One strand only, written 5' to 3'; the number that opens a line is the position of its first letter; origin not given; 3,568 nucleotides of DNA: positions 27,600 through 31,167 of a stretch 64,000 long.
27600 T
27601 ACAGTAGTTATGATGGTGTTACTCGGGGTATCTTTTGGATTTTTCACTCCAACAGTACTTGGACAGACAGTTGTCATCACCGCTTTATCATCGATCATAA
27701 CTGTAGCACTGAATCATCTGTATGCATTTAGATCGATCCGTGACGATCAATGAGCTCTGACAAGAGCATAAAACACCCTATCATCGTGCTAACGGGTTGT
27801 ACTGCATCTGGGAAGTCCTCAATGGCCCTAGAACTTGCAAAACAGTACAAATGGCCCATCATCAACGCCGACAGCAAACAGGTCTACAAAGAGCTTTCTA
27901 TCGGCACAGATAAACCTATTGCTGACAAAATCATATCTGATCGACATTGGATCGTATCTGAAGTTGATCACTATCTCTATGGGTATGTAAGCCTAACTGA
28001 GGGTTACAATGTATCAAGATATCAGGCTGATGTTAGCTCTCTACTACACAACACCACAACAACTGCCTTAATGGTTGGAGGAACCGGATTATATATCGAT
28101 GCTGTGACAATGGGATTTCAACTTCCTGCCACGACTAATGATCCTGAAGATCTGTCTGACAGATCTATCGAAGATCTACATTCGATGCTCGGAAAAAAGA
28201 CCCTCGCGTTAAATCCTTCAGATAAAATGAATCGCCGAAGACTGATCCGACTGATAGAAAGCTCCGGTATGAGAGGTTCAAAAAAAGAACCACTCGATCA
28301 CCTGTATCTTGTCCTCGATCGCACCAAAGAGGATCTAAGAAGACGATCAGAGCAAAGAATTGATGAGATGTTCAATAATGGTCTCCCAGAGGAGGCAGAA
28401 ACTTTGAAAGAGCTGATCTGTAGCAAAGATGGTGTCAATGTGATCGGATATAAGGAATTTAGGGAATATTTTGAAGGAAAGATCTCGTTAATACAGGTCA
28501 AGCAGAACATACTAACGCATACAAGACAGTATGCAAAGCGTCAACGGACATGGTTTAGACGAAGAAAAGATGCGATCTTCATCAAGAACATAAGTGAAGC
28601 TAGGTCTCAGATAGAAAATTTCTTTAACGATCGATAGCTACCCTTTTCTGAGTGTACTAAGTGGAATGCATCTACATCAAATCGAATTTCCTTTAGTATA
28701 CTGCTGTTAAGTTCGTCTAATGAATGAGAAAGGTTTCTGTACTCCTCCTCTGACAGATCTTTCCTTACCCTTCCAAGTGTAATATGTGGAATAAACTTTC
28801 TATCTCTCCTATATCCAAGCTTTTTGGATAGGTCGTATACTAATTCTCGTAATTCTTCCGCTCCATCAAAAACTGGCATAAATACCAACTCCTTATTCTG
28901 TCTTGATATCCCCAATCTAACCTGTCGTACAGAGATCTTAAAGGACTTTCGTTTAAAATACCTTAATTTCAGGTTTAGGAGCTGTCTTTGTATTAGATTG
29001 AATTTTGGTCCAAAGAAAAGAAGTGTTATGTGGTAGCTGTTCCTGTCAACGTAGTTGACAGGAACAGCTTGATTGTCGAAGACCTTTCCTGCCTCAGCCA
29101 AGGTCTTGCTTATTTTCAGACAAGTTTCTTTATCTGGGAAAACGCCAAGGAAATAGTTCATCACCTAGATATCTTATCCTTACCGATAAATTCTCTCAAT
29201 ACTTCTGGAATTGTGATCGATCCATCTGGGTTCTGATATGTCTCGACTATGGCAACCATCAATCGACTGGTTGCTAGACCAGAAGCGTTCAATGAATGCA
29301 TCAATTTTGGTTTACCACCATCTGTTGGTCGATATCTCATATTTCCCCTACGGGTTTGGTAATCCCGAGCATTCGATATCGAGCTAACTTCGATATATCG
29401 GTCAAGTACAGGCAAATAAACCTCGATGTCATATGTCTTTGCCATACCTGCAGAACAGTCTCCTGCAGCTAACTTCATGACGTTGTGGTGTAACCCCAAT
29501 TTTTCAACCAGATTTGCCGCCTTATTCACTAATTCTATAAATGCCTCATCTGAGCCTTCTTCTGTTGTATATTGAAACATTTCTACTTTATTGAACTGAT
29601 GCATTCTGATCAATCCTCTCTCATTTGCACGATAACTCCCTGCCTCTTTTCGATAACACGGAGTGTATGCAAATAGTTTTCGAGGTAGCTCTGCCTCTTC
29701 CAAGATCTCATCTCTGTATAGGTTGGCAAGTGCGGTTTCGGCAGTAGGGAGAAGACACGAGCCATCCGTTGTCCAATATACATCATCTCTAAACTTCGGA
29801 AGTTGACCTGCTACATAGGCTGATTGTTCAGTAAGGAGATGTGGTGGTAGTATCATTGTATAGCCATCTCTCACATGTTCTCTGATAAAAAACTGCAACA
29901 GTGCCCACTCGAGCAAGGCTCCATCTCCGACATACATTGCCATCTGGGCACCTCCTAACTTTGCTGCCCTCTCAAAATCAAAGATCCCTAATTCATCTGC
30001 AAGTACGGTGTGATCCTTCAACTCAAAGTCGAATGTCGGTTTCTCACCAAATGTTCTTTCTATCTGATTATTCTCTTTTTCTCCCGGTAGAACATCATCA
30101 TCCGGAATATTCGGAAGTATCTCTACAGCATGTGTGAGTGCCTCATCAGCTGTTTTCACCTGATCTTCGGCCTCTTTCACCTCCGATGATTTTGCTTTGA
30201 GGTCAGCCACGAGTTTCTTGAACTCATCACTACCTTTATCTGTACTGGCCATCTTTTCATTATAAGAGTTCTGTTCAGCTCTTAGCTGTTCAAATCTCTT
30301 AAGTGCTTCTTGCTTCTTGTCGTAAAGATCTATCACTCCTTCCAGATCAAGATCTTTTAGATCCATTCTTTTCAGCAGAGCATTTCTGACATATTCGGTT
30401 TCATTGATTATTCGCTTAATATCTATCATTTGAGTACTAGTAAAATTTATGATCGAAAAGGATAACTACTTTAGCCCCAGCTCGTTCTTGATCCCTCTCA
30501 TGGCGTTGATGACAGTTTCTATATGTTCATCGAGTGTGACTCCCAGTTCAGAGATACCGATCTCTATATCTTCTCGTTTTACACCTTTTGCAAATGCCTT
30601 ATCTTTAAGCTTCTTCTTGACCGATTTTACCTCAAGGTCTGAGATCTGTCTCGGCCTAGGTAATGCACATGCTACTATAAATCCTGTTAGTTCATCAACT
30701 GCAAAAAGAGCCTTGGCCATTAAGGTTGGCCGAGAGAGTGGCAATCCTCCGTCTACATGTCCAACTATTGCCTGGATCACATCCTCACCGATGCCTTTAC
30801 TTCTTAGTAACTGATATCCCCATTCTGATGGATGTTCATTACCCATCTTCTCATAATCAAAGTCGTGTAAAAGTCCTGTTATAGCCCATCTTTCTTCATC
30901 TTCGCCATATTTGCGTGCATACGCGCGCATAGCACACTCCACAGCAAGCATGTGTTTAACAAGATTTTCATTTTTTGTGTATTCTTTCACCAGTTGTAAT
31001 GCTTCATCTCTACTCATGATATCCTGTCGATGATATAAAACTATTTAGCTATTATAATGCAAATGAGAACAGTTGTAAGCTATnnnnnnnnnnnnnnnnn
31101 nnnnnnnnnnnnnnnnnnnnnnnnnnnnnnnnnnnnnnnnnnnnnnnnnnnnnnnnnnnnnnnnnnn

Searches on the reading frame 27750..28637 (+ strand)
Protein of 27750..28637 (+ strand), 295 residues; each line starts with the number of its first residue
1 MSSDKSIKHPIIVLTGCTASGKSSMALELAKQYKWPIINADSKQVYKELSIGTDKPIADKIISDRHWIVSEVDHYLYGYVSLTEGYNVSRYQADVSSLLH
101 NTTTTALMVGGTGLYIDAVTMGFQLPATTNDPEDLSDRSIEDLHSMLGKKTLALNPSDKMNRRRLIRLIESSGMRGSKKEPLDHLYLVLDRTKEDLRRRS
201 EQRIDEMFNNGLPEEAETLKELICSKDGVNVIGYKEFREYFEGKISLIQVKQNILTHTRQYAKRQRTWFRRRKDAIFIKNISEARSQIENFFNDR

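Call 55: search_protein_families(library=pfam, proteins=[window:27750-28637:+], max_evalue=0.00001)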
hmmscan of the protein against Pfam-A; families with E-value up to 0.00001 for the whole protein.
window:27750-28637:+ (295 aa): 2 families
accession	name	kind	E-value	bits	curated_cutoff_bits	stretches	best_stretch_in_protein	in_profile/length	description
PF01715.23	IPPT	-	1e-47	163.3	23.6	1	44-271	1-242/243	IPP transferase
PF01745.22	IPT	-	3.5e-09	36.8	20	1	12-67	4-60/233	Isopentenyl transferase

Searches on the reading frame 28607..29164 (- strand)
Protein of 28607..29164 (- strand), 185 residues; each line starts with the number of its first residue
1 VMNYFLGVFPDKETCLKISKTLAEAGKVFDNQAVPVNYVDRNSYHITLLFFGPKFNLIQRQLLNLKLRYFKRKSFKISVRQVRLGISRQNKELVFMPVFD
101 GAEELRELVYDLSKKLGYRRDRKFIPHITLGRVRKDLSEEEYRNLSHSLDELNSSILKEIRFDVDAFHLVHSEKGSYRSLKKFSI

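Call 55: search_protein_families(library=pfam, proteins=[window:28607-29164:-], max_evalue=0.00001)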
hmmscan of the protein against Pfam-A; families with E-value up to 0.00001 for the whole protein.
window:28607-29164:- (185 aa): 2 families
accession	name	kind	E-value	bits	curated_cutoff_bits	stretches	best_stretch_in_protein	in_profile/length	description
PF02834.22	LigT_PEase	-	2.4e-12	47.3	23.3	1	102-176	8-82/87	LigT like Phosphoesterase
PF13563.12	2_5_RNA_ligase2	-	6.1e-09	36.5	27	1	40-175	22-151/152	2'-5' RNA ligase superfamily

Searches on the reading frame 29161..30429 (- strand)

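Call 55: search_protein_families(library=pfam, proteins=[window:29161-30429:-], max_evalue=0.00001)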
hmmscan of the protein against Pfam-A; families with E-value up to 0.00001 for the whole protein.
window:29161-30429:- (422 aa): 2 families
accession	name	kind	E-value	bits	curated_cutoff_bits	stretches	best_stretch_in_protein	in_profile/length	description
PF00587.30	tRNA-synt_2b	-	1.1e-33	117.3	29.3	1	224-398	11-179/179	tRNA synthetase class II core domain (G, H, P, S and T)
PF02403.27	Seryl_tRNA_N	-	2.1e-16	60.5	28.2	1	1-109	1-108/108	Seryl-tRNA synthetase N-terminal domain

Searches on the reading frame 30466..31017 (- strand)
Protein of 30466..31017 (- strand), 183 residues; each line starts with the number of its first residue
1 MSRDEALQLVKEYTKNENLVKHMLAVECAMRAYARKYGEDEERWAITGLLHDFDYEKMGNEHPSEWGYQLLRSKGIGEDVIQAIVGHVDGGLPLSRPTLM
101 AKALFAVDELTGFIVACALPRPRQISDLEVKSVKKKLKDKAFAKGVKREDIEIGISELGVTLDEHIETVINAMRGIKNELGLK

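Call 55: search_protein_families(library=pfam, proteins=[window:30466-31017:-], max_evalue=0.00001)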
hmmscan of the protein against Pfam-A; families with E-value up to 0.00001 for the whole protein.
window:30466-31017:- (183 aa): 1 family
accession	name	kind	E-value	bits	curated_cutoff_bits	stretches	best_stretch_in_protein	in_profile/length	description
PF01966.28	HD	-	2.5e-08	34.7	22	1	20-109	2-112/116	HD domain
